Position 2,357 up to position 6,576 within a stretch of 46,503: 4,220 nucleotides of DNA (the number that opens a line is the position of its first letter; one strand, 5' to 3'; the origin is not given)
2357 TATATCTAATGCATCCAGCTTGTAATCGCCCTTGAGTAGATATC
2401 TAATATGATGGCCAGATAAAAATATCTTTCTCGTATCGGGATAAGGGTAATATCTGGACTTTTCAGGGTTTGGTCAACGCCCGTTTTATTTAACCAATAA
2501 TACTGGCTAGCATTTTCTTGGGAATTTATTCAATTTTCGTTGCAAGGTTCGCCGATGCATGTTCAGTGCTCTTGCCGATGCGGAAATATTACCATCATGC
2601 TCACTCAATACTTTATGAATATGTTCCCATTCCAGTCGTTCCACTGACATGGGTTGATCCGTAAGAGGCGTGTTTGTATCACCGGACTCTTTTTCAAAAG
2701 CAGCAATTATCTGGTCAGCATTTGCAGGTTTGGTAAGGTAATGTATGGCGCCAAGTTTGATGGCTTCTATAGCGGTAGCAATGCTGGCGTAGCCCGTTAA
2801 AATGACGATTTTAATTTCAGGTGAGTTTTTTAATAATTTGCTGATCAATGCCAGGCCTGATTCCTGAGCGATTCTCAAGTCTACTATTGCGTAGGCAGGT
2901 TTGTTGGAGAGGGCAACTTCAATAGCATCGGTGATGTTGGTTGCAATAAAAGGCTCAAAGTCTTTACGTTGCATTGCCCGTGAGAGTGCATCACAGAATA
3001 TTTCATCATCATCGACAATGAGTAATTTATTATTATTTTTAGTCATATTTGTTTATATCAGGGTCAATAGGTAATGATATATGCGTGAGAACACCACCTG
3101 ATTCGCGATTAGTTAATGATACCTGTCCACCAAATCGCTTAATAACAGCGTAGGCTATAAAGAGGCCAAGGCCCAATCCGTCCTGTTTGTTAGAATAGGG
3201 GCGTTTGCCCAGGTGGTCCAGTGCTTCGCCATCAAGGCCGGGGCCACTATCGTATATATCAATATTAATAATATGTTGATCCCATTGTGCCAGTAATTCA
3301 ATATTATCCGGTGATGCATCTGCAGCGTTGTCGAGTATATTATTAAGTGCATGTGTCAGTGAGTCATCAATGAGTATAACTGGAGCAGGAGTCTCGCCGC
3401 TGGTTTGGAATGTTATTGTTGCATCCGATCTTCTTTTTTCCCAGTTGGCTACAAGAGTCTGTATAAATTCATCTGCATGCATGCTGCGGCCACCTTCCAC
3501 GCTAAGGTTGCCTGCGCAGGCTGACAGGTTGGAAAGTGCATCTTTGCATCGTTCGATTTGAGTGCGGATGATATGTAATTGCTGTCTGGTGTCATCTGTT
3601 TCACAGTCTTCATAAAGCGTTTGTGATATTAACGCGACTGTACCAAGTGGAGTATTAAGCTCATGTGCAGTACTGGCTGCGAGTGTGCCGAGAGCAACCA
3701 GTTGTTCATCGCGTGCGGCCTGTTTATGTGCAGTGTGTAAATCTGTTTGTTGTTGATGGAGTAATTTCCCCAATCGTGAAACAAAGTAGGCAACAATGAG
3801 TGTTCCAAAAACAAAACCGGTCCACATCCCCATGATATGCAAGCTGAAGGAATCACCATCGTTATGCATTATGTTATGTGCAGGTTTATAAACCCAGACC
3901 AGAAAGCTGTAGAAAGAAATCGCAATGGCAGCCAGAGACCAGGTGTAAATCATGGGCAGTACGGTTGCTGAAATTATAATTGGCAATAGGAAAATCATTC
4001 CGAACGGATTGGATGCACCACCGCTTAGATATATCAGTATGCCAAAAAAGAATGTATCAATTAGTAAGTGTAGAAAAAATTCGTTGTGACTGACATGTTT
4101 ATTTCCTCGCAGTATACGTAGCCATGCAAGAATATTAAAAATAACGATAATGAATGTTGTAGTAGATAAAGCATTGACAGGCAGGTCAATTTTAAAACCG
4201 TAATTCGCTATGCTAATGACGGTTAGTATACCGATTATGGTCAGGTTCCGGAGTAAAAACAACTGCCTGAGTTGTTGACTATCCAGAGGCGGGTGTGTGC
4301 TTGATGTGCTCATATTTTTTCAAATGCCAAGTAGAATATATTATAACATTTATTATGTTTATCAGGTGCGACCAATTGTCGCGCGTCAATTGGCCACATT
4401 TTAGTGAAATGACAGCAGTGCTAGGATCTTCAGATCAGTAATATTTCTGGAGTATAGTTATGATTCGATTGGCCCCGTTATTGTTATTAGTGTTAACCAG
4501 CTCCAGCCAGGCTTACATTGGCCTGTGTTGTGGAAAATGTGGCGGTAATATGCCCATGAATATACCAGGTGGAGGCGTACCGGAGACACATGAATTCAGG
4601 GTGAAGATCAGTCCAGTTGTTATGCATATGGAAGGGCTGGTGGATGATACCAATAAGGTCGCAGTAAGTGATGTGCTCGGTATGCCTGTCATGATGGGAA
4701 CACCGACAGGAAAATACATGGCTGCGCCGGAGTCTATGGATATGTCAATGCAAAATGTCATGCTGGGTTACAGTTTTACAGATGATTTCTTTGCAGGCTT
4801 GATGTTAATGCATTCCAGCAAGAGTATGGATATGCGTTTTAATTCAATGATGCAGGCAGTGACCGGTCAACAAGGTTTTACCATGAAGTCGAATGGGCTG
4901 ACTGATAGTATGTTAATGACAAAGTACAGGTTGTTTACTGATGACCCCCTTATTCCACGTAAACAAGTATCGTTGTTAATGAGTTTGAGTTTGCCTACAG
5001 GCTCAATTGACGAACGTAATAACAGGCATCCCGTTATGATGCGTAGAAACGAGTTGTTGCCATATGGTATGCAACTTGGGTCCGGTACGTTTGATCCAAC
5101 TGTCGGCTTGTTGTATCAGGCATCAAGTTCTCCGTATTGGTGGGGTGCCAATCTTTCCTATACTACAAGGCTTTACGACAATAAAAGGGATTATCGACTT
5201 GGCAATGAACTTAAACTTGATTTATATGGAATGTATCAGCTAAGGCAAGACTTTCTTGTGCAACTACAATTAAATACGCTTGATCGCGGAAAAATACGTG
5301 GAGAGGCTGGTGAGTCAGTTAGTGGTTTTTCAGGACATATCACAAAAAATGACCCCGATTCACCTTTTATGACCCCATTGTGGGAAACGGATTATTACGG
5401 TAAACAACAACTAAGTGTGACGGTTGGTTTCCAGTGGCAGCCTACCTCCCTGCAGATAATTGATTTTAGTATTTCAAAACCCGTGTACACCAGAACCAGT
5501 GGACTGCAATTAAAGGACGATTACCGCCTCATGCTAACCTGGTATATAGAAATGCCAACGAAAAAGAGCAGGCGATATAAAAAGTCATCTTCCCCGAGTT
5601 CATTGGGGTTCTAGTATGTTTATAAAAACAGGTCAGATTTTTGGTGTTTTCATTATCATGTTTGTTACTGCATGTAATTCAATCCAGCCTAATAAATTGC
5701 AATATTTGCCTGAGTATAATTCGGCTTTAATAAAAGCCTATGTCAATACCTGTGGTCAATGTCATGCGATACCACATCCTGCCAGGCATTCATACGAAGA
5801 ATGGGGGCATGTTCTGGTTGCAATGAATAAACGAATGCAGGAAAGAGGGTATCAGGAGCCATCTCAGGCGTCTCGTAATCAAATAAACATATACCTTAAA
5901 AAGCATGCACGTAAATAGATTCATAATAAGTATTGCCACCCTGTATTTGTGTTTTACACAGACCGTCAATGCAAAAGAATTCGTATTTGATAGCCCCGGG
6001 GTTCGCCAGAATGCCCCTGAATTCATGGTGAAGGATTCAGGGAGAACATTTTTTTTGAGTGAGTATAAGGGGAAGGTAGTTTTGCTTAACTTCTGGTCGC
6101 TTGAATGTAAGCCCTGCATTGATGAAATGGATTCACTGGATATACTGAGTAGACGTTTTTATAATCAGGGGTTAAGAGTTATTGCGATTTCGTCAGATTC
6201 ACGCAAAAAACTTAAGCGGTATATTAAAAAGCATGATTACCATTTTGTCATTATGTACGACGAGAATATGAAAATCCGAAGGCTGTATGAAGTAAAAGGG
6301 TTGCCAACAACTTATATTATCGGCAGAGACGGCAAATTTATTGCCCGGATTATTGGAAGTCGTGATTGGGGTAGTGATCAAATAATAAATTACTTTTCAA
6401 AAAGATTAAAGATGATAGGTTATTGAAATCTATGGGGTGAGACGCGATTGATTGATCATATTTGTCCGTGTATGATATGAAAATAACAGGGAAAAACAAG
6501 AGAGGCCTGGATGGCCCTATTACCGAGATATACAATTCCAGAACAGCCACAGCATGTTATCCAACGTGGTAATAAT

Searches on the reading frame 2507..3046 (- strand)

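Call 30: search_protein_families(library=pfam, proteins=[window:2507-3046:-], max_evalue=0.0001)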
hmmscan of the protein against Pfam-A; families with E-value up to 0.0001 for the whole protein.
window:2507-3046:- (179 aa): 3 families
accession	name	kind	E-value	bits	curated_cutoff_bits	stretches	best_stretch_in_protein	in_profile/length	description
PF00072.30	Response_reg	-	4.7e-21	75.5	30.2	1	9-117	2-110/111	Response regulator receiver domain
PF02954.25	HTH_8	-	3.5e-11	43.1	22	1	135-175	2-42/42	Bacterial regulatory protein, Fis family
PF13556.12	HTH_30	-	6.3e-06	26.3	27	1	148-175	9-36/59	PucR C-terminal helix-turn-helix domain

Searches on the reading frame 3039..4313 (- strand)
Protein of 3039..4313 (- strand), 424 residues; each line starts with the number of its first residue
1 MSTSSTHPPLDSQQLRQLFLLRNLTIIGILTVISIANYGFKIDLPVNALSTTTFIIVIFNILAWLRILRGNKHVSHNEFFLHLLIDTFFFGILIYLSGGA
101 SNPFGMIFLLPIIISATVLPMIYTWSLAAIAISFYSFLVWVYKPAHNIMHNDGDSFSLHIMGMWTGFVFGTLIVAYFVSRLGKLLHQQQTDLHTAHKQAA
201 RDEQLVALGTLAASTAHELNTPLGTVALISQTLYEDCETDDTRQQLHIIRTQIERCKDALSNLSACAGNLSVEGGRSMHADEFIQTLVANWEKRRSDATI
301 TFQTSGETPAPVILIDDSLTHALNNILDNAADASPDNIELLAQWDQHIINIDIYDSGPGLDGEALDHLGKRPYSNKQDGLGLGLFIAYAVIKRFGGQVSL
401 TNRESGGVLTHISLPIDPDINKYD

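Call 30: search_protein_families(library=pfam, proteins=[window:3039-4313:-], max_evalue=0.0001)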
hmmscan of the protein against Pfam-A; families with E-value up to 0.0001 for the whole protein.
window:3039-4313:- (424 aa): 3 families
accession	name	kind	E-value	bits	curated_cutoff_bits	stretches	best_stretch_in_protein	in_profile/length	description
PF02518.31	HATPase_c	-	1.9e-15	57.7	26.4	1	317-416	4-109/111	Histidine kinase-, DNA gyrase B-, and HSP90-like ATPase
PF25323.1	6TM_PilS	-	3.3e-09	37.2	27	1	16-187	12-184/189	PilS-like transmembrane domain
PF00512.31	HisKA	-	9e-09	35.7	26.9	1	208-263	2-57/66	His Kinase A (phospho-acceptor) domain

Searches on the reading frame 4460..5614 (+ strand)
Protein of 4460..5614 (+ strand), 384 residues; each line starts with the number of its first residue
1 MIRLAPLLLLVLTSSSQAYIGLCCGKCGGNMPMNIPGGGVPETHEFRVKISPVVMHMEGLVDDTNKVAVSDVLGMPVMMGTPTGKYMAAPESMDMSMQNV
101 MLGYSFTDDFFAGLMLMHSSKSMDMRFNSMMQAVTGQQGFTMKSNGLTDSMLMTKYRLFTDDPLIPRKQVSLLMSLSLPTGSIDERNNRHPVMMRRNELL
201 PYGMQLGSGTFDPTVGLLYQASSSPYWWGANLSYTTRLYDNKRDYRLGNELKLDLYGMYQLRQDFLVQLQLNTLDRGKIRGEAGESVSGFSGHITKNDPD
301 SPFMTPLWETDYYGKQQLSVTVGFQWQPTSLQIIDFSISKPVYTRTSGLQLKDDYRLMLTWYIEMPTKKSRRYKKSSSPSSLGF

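Call 30: search_protein_families(library=pfam, proteins=[window:4460-5614:+], max_evalue=0.0001)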
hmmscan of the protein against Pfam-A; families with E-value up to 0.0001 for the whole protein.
window:4460-5614:+ (384 aa): 1 family
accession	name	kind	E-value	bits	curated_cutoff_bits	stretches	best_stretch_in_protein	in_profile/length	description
PF13557.12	Phenol_MetA_deg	-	1.6e-05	25.5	22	0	139-266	62-174/242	Putative MetA-pathway of phenol degradation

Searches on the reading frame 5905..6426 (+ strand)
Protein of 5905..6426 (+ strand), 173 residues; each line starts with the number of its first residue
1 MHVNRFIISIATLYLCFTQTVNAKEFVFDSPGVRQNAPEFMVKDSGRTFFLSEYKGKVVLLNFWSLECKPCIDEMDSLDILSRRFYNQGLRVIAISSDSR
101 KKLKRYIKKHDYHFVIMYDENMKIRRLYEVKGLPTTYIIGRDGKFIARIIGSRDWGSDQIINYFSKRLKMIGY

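Call 30: search_protein_families(library=pfam, proteins=[window:5905-6426:+], max_evalue=0.0001)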
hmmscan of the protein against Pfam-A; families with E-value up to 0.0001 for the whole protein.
window:5905-6426:+ (173 aa): 3 families
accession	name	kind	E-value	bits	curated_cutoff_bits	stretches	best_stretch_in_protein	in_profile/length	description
PF00578.27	AhpC-TSA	-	8.6e-26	90.7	26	1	33-144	1-120/124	AhpC/TSA family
PF08534.16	Redoxin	-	1.2e-17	64.5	26.6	1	35-156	4-139/148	Redoxin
PF13905.12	Thioredoxin_8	-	5.2e-15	56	27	1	56-144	1-93/94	Thioredoxin-like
